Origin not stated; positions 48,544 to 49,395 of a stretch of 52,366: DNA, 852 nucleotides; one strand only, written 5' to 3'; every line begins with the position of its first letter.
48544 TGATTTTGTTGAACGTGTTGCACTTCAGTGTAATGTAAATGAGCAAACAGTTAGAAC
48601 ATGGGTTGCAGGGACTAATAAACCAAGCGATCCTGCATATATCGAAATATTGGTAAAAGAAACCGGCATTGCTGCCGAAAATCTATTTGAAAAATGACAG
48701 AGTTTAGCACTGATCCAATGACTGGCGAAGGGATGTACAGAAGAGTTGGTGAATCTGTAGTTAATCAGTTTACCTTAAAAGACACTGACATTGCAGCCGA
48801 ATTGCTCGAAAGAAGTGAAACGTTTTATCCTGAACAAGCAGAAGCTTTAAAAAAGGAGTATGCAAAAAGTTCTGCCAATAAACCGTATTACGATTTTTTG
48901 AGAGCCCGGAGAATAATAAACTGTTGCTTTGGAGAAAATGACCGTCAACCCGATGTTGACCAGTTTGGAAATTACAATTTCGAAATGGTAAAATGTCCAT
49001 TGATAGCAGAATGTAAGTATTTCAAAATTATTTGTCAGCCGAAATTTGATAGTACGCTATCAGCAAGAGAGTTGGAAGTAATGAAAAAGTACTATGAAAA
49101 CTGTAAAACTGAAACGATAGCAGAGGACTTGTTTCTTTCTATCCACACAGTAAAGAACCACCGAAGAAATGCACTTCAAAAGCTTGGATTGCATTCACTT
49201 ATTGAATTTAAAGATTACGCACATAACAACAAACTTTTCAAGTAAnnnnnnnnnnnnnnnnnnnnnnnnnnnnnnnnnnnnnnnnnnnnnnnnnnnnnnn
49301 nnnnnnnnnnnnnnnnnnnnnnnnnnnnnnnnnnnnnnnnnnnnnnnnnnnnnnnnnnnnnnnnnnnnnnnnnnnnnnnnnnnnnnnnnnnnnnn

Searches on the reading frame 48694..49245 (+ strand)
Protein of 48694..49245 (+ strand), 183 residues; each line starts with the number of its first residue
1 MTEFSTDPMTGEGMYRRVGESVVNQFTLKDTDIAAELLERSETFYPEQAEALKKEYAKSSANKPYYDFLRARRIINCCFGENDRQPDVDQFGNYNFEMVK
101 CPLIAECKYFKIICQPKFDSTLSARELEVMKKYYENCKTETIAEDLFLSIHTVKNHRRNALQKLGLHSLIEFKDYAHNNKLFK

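Call 11: search_protein_families(library=pfam, max_evalue=0.01, proteins=[window:48694-49245:+])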
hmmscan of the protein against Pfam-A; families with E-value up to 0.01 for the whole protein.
window:48694-49245:+ (183 aa): 3 families
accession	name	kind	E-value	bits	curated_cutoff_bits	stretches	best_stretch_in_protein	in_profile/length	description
PF00196.25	GerE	-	9.3e-15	54.4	23.5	1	121-172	2-53/57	Bacterial regulatory proteins, luxR family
PF08281.18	Sigma70_r4_2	-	0.00024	21.1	25.7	1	122-164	11-54/54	Sigma-70, region 4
PF04545.22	Sigma70_r4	-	0.00028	20.8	24.1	1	121-164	4-48/50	Sigma-70, region 4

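Call 19: find_related_loci(query=window:48694-49245:+, collection=viral_contigs, flank=10000)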
Query window:48694-49245:+ (183 aa) in viral_contigs; peptide patterns used: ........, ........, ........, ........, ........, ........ (x = any residue, [..] = any of these).
5 stretches matched a pattern; 5 encode a relative of the query (tblastn E <= 1e-3); 5 distinct loci.
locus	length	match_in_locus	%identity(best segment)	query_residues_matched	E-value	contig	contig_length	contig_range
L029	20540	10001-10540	67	4-183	3e-84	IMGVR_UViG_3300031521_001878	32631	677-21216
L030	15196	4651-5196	60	1-183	3e-70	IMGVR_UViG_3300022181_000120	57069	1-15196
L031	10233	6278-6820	59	1-182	2e-69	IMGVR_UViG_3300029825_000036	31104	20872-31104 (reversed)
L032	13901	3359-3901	59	1-182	4e-68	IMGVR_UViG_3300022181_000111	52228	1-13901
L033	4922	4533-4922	68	3-133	2e-57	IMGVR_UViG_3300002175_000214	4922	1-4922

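Call 20: search_solved_structures(query=window:48694-49245:+, max_evalue=1, show_alignments=2)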
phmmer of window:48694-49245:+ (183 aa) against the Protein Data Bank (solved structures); distinct sequences matched with E-value up to 1: 30.
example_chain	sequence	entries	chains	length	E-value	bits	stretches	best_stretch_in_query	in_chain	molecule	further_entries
1fse_A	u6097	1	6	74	8.1e-06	29.2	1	121-167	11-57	GERE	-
7vim_A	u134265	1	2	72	2.2e-05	27.8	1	121-177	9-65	Protein EsrB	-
2jpc_A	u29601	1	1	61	0.00011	25.5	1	125-181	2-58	SsrB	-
3clo_A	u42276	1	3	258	0.0003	24.1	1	119-172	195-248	Transcriptional regulator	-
5f64_A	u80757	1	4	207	0.0007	22.9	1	115-181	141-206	Positive transcription regulator EvgA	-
8zwn_A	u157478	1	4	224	0.00083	22.7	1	115-181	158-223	DNA-binding transcriptional activator EvgA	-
4wt0_B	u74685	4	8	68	0.0015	21.9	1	121-181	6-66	Response regulator receiver domain protein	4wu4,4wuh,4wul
4wsz_A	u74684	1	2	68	0.0019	21.5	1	121-180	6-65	Response regulator receiver domain protein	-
1p4w_A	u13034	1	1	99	0.0023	21.2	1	116-176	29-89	rcsB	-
5hev_A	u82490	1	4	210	0.0034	20.7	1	116-181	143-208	Response regulator protein VraR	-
6jqs_A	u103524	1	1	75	0.0049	20.1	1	120-167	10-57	DNA-binding response regulator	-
7x1k_A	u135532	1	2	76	0.0073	19.6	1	121-167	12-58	Chemotaxis protein CheY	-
5o8y_A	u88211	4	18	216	0.0081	19.4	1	118-176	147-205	Transcriptional regulatory protein RcsB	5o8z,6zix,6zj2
5vxn_A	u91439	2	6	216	0.0082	19.4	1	118-176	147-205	Transcriptional regulatory protein RcsB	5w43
4yn8_A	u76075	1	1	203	0.011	19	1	115-168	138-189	Response regulator ChrA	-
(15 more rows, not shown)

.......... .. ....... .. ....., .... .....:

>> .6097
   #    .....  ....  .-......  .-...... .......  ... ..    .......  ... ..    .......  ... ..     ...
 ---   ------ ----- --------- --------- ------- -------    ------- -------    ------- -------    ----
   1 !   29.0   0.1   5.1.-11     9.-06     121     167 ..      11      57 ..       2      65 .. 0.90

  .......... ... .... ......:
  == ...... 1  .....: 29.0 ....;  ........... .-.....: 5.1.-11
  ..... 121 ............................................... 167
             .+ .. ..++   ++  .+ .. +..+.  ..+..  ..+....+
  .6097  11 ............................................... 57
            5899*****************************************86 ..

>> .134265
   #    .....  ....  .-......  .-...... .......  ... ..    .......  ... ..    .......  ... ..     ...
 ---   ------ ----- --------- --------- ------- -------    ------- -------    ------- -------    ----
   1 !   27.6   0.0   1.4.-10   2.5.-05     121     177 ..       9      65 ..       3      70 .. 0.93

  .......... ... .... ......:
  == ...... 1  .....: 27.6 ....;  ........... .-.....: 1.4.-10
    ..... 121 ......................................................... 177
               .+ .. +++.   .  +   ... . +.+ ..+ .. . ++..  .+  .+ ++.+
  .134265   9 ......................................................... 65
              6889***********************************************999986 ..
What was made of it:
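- On GerE/NarL/LuxR-family regulator with a dimeric inverted-repeat site: GerE (1fse) E 8e-6 (call 20).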

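Call 28: find_related_loci(query=A1, collection=genome_contigs, flank=10000)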
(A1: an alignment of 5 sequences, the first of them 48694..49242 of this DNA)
Query A1 (183 aa) in genome_contigs; peptide patterns used: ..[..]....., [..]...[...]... (x = any residue, [..] = any of these).
71 stretches matched a pattern; 5 encode a relative of the query (tblastn E <= 1e-3); 5 distinct loci.
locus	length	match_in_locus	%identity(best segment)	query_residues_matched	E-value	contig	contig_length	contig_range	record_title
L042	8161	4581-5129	68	1-183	2e-84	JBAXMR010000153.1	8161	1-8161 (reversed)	MAG: Paludibacter sp. isolate ELA458 MAG458_153, whole genome shotgun sequence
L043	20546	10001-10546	67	1-183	3e-80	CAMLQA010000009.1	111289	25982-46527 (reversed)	MAG: uncultured Dysgonomonas sp. isolate SRR12181007_bin.9_metawrap_v1.3.0_MAG genome assembly, contig: ERZ12593096_24,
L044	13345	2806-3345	66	3-182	7e-80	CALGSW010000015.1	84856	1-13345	MAG TPA_asm: uncultured Bacteroidetes bacterium isolate SRR3330203_bin.140_CONCOCT_v1.1_MAG genome assembly, contig: ERZ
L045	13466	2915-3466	54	1-183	3e-63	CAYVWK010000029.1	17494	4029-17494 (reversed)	MAG TPA_asm: uncultured Paludibacter sp. isolate binchicken_co157_185 genome assembly, contig: NODE_7528_length_17494_co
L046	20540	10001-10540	61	3-182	2e-74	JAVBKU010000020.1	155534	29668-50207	MAG: Rikenellaceae bacterium isolate EPI_MAG_00004 c_000000258759, whole genome shotgun sequence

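Call 29: find_homologous_proteins(query=window:48694-49242:+)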
Query window:48694-49242:+ (183 aa): 79 proteins with E <= 0.001 among 113 candidates.
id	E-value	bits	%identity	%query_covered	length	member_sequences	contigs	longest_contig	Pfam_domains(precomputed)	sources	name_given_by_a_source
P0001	8.1e-120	415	100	100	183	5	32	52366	PF00196.26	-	-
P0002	4.0e-95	335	81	100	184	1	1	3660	PF00196.26,PF04545.23,PF08281.19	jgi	jgi:DNA-binding CsgD family transcriptional regulator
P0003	3.8e-93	328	79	100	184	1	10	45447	PF00196.26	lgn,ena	-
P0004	9.9e-92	324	80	99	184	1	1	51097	PF00196.26,PF04545.23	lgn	-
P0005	2.1e-90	319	76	100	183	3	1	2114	PF00196.26,PF04545.23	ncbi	-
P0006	6.7e-89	314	77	100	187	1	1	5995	PF00196.26,PF04545.23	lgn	-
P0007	6.7e-88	311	77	99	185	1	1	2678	PF00196.26,PF04545.23,PF08281.19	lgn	-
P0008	1.2e-86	307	72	100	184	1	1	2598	PF00196.26,PF04545.23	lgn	-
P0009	2.0e-86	306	76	99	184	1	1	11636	PF00196.26,PF04545.23,PF08281.19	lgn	-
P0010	1.5e-85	304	74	100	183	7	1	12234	PF00196.26,PF04545.23,PF08281.19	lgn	-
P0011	2.4e-85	303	73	100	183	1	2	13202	PF00196.26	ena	-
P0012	3.7e-85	302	73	100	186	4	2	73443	PF00196.26,PF04545.23,PF08281.19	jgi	jgi:DNA-binding CsgD family transcriptional regulator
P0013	1.4e-84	300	72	100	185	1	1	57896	PF00196.26,PF04545.23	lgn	-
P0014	4.0e-84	299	73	98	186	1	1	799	PF00196.26,PF04545.23,PF08281.19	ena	-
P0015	7.2e-82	292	69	100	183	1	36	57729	PF00196.26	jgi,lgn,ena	jgi:DNA-binding CsgD family transcriptional regulator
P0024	4.7e-74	266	67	99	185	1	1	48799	PF00196.26,PF04545.23,PF08281.19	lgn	-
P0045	1.9e-67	245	63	100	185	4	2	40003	PF00196.26,PF04545.23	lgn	-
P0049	1.3e-66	242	59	98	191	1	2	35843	PF00196.26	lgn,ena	-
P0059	2.3e-64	235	59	98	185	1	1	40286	PF00196.26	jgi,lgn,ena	-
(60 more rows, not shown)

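Call 35: find_encoding_contigs(protein=P0004, flank=10000, max_places=2)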
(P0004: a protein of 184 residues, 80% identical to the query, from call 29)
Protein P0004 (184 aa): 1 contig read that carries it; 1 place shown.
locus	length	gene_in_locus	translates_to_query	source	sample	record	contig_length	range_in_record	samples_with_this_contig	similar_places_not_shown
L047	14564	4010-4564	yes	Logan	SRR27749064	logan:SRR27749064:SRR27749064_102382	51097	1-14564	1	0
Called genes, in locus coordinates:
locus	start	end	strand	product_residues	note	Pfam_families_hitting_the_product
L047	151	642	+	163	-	PF00565:SNase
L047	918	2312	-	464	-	PF00589:Phage_integrase (weak)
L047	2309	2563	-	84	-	-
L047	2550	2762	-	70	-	-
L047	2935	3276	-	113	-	-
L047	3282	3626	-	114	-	PF13560:HTH_31 (weak), PF01381:HTH_3, PF13443:HTH_26 (faint)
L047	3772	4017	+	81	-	-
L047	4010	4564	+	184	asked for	PF04545:Sigma70_r4 (faint), PF00196:GerE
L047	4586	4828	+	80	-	-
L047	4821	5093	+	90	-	PF12964:DUF3853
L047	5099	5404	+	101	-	-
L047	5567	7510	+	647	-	PF02463:SMC_N, PF13476:AAA_23, PF13555:AAA_29 (weak)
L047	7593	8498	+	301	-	PF03837:RecT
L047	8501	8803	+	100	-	-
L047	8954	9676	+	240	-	PF23023:Anti-Pycsar_Apyc1 (weak), PF00753:Lactamase_B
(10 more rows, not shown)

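Call 36: find_encoding_contigs(protein=P0003, flank=10000, max_places=2)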
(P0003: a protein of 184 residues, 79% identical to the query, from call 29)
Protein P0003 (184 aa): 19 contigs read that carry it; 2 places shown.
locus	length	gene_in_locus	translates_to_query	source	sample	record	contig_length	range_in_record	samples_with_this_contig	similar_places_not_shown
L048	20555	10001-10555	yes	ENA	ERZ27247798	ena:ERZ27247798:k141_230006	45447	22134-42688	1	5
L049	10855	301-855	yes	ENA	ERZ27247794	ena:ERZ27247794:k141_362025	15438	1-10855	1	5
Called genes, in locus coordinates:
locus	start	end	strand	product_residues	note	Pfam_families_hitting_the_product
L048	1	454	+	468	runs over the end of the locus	PF13385:Laminin_G_3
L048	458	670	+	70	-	-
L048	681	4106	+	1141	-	-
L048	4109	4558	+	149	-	-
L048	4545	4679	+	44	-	-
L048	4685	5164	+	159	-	-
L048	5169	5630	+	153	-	PF05257:CHAP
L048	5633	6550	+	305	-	-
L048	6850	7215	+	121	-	-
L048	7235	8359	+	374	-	PF18847:LPD29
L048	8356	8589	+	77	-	-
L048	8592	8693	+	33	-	-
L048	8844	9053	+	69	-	-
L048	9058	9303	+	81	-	PF14058:PcfK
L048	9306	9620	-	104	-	PF01381:HTH_3, PF12844:HTH_19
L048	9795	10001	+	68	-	-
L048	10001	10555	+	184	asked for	PF00196:GerE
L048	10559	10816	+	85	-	-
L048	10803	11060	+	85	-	PF12728:HTH_17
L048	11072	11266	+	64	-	-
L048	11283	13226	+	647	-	PF02463:SMC_N, PF13476:AAA_23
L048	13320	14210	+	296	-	PF03837:RecT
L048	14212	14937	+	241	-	PF00753:Lactamase_B (weak)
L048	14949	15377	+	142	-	-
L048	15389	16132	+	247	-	-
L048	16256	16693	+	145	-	-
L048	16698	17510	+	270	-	PF14297:Lin1244_N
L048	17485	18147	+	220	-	-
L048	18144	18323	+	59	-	-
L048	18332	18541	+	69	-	-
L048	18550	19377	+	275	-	PF04055:Radical_SAM (weak)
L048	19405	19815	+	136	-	PF00436:SSB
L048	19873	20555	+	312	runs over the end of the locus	PF01507:PAPS_reduct (faint)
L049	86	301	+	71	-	-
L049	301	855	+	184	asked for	PF00196:GerE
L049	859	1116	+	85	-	-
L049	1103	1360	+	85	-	PF12728:HTH_17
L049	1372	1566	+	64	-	-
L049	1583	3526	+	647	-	PF02463:SMC_N, PF13476:AAA_23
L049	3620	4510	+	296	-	PF03837:RecT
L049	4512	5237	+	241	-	PF00753:Lactamase_B (weak)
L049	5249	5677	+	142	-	-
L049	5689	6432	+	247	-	-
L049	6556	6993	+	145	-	-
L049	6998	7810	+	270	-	PF14297:Lin1244_N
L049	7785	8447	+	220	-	-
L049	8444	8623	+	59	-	-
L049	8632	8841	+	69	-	-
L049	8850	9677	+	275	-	PF04055:Radical_SAM (weak)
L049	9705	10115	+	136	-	PF00436:SSB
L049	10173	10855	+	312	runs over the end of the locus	PF01507:PAPS_reduct (faint)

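Call 37: find_encoding_contigs(protein=P0013, flank=10000, max_places=2)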
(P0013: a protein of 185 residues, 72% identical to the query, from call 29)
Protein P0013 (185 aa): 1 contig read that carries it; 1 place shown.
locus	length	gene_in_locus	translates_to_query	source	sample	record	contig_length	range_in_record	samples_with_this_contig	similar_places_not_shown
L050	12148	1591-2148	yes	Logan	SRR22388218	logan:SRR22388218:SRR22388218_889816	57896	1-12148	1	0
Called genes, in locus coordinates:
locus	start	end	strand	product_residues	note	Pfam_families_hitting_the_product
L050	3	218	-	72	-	?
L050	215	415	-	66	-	-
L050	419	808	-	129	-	-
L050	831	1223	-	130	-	PF01381:HTH_3 (weak)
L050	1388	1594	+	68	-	-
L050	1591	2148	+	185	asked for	PF00196:GerE, PF04545:Sigma70_r4 (weak)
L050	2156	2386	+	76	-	-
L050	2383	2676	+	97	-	PF12728:HTH_17 (weak)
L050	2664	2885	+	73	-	-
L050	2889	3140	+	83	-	PF14090:HTH_39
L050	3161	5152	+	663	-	PF02463:SMC_N, PF13476:AAA_23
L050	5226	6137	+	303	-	PF03837:RecT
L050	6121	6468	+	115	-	PF27050:Phage_P22_Y8K6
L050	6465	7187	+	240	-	PF00753:Lactamase_B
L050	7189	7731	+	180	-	PF07463:NUMOD4, PF13392:HNH_3, PF00847:AP2 (faint)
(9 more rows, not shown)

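Call 40: find_encoding_contigs(protein=P0015, flank=10000, max_places=1)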
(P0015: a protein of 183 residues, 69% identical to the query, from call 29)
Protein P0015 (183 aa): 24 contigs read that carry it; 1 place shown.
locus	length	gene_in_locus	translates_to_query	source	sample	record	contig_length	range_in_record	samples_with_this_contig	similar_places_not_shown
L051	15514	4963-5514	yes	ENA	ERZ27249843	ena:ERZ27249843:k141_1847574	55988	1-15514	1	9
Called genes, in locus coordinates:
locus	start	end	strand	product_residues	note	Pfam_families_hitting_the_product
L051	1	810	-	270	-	?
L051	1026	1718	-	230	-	PF13441:Gly-zipper_YMGG, PF13488:Gly-zipper_Omp (faint), PF00691:OmpA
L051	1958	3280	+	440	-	PF13102:Phage_int_SAM_5 (weak)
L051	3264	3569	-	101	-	-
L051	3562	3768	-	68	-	-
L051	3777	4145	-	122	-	-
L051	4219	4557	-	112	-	PF01381:HTH_3, PF13560:HTH_31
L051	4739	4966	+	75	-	-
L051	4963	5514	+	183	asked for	PF00196:GerE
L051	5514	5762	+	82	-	-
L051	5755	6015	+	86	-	PF12728:HTH_17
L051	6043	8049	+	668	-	PF02463:SMC_N, PF13476:AAA_23 (faint), PF13555:AAA_29 (weak)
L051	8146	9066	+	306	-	PF03837:RecT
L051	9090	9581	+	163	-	-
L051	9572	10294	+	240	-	PF00753:Lactamase_B, PF23023:Anti-Pycsar_Apyc1 (faint), PF12706:Lactamase_B_2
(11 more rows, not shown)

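Call 41: find_encoding_contigs(protein=P0024, flank=10000, max_places=1)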
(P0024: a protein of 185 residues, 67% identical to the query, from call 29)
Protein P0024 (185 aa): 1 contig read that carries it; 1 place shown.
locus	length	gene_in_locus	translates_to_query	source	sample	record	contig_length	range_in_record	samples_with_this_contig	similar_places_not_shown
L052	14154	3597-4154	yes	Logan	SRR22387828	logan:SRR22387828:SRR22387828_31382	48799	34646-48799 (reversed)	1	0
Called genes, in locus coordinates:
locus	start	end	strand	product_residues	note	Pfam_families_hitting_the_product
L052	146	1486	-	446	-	PF13102:Phage_int_SAM_5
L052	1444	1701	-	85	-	-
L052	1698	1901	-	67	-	-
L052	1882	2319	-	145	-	-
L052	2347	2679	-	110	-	-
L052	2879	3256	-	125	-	PF01381:HTH_3 (weak)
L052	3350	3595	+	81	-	-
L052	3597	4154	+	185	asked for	PF00196:GerE, PF04545:Sigma70_r4 (weak), PF08281:Sigma70_r4_2 (faint)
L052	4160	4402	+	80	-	-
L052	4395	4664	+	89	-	PF12964:DUF3853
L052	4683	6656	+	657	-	PF02463:SMC_N, PF13476:AAA_23, PF13555:AAA_29 (weak)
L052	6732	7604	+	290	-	PF03837:RecT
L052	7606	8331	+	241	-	PF00753:Lactamase_B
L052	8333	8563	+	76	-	-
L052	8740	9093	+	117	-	-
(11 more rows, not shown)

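Call 42: find_encoding_contigs(protein=P0045, flank=10000, max_places=1)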
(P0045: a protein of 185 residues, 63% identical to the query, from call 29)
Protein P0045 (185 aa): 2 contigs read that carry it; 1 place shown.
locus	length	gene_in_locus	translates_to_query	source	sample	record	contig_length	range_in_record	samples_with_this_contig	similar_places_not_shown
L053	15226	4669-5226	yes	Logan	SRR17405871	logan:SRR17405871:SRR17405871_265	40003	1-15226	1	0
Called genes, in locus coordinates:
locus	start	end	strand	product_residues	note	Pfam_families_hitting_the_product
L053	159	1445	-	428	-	PF17293:Arm-DNA-bind_5 (weak), PF13102:Phage_int_SAM_5 (weak), PF00589:Phage_integrase (weak)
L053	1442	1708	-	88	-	-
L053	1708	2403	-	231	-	-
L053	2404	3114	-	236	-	-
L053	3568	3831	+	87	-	-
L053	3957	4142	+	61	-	-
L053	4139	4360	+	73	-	-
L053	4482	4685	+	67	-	-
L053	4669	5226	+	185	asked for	PF00196:GerE, PF04545:Sigma70_r4 (weak)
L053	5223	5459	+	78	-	-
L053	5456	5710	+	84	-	PF12964:DUF3853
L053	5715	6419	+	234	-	PF04098:Rad52_Rad22 (faint)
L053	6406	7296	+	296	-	-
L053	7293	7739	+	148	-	PF07105:DUF1367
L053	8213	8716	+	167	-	PF01844:HNH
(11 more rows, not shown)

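Call 50: search_protein_families(library=phrogs, max_evalue=0.01, proteins=[window:48694-49245:+])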
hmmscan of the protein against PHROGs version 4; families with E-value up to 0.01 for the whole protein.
window:48694-49245:+ (183 aa): 2 families
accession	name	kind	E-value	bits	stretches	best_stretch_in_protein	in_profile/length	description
phrog_10300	-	transcription regulation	1.4e-45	156.5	1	10-183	10-182/182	transcriptional regulator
phrog_36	-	transcription regulation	0.0011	19.6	1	121-165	139-184/220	transcriptional regulator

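Call 51: predict_structure(alignment_id=A2)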
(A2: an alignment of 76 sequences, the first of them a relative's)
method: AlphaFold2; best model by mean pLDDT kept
length: 183 residues; sequences in the alignment: 76
mean_pLDDT: 92.0   pTM: 0.82
mean pLDDT of the five models: 92.0, 91.7, 91.4, 90.0, 89.7
residues with pLDDT >= 90: 134; 70-90: 48; 50-70: 1; < 50: 0
segments of 3 or more residues with pLDDT < 50: none
pLDDT, mean of each block of 10 residues (from residue 1): 88 90 94 96 96 96 97 91 77 84 85 92 95 96 97 96 94 94 85
secondary structure, 60 per line:
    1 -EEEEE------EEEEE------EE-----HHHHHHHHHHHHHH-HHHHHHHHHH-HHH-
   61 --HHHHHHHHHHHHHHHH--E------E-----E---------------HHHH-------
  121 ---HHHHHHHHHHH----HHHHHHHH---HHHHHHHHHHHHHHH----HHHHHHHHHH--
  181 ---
elements in order: E2-6 E13-17 H31-44 H46-55 H63-78 H110-113 H124-134 H139-146 H150-164 H169-178

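Call 53: fold_search(model_id=the predicted structure, library=pdb)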
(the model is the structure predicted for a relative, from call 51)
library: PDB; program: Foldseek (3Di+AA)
matches with E <= 10: 470; with E <= 0.001: 0
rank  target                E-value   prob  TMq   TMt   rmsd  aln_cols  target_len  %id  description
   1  4yn8                  2.3e-03  1.00  0.34  0.31   5.3        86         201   26  Crystal Structure of Response Regulator ChrA in Heme-Sensing Two Component System (released 2015-08-19)
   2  5hev_A                3.2e-03  1.00  0.33  0.29   9.0        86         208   27  Crystal Structure of the beryllofluoride-activated LiaR from Enterococcus faecium (released 2016-11-16)
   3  1je8_E                3.8e-03  1.00  0.32  0.84   1.1        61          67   30  Two-Component response regulator NarL/DNA Complex: DNA Bending Found in a High Affinity Site (released 2002-09-27)
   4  5hev_C                3.8e-03  1.00  0.34  0.30   8.4        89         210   29  Crystal Structure of the beryllofluoride-activated LiaR from Enterococcus faecium (released 2016-11-16)
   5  1fse_D                4.0e-03  1.00  0.31  0.82   1.2        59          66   36  CRYSTAL STRUCTURE OF THE BACILLUS SUBTILIS REGULATORY PROTEIN GERE (released 2001-03-21)
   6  1je8_A                4.7e-03  1.00  0.32  0.86   1.1        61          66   30  Two-Component response regulator NarL/DNA Complex: DNA Bending Found in a High Affinity Site (released 2002-09-27)
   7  1fse_A                5.0e-03  1.00  0.32  0.82   1.1        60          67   35  CRYSTAL STRUCTURE OF THE BACILLUS SUBTILIS REGULATORY PROTEIN GERE (released 2001-03-21)
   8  5f64_A                5.6e-03  1.00  0.32  0.28  11.7        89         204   24  Putative positive transcription regulator (sensor EvgS) from Shigella flexneri (released 2015-12-30)
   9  7ve4                  6.3e-03  1.00  0.34  0.87   1.0        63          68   28  C-terminal domain of VraR (released 2022-05-18)
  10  7x1k_A                6.7e-03  1.00  0.31  0.81   0.9        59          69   32  Crystal structure of the flagellar expression regulator DegU from Listeria monocytogenes (released 2022-08-10)
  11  8zwn_A                6.7e-03  1.00  0.32  0.29  13.3        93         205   24  Crystal structure of DNA-binding transcriptional activator EvgA from Escherichia coli str. K-12 substr. MG1655 (released 2025-06-18)
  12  4wt0_A                7.0e-03  1.00  0.33  0.87   0.9        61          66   31  Crystal structure of the DNA binding domains of LiaRD191N from E. faecalis (released 2015-05-06)
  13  5hev_B                7.9e-03  1.00  0.33  0.29   9.1        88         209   27  Crystal Structure of the beryllofluoride-activated LiaR from Enterococcus faecium (released 2016-11-16)
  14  7ve5_A                8.8e-03  1.00  0.33  0.90   0.8        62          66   29  C-terminal domain of VraR (released 2022-05-18)
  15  4hye_A                8.8e-03  1.00  0.32  0.30   9.6        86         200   23  Crystal structure of a response regulator spr1814 from Streptococcus pneumoniae reveals unique interdomain contacts am (released 2013-06-05)
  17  1fse_B                1.0e-02  1.00  0.32  0.80   1.3        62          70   34  CRYSTAL STRUCTURE OF THE BACILLUS SUBTILIS REGULATORY PROTEIN GERE (released 2001-03-21)
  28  1fse_E                1.5e-02  1.00  0.33  0.88   1.3        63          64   33  CRYSTAL STRUCTURE OF THE BACILLUS SUBTILIS REGULATORY PROTEIN GERE (released 2001-03-21)
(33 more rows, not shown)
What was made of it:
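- On GerE/NarL/LuxR-family regulator with a dimeric inverted-repeat site: Foldseek gives about 1 A RMSD to NarL, GerE and LiaR (call 53).
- Its C-terminal domain superposes on NarL, GerE and LiaR DNA-binding domains at about 1 A RMSD (calls 20, 53).
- Tried and rejected: The sigma-factor idea for the 183-aa protein was rejected on Pfam and structure (calls 11, 51, 53).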

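Call 62: find_related_loci(query=A2, collection=metagenome_contigs, flank=10000)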
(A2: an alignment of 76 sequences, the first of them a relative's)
Query A2 (183 aa) in metagenome_contigs; peptide patterns used: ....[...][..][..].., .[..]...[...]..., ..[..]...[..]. (x = any residue, [..] = any of these).
506 stretches matched a pattern; 276 encode a relative of the query (tblastn E <= 1e-3); the best 80 are kept; 80 distinct loci.
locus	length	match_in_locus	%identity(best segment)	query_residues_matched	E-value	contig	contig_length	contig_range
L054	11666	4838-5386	81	1-183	3e-104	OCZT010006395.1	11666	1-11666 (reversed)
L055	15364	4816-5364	69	1-183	3e-88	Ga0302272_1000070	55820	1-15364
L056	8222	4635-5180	73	1-183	7e-87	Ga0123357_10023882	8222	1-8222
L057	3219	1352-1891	73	3-183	3e-87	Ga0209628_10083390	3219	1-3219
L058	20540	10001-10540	67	4-183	3e-83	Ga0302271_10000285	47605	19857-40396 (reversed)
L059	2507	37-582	69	1-183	2e-84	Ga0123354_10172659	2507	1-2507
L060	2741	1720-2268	66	1-183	2e-83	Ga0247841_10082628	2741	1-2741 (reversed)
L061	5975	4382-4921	68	3-183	3e-80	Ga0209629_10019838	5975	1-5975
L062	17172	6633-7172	66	3-182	7e-79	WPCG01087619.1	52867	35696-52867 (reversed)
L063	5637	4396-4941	65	1-182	2e-76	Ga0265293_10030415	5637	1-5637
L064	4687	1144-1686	60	3-183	6e-75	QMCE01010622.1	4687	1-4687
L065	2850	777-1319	65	1-182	3e-75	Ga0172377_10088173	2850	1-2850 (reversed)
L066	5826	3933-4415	71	1-162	1e-74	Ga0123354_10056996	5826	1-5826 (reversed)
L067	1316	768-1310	62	1-182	1e-75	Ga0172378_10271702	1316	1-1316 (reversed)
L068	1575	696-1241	60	1-183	4e-74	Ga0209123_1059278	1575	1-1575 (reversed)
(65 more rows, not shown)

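Call 76: find_encoding_contigs(protein=P0059, flank=10000, max_places=1)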
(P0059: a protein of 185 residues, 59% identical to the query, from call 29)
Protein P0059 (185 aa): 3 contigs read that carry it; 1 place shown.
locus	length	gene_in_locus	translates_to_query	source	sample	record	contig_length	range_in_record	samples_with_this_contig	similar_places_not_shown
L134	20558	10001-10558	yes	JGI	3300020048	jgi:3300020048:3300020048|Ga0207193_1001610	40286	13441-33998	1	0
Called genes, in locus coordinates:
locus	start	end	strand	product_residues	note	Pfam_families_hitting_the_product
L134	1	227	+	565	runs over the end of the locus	-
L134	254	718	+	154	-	-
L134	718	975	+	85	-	-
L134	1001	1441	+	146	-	-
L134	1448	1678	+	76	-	-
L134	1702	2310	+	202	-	-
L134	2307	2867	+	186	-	-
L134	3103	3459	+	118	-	-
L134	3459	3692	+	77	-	-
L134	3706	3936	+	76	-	-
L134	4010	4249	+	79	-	-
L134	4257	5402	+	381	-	PF18847:LPD29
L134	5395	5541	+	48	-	-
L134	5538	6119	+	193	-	-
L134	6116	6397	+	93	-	-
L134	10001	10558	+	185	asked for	PF00196:GerE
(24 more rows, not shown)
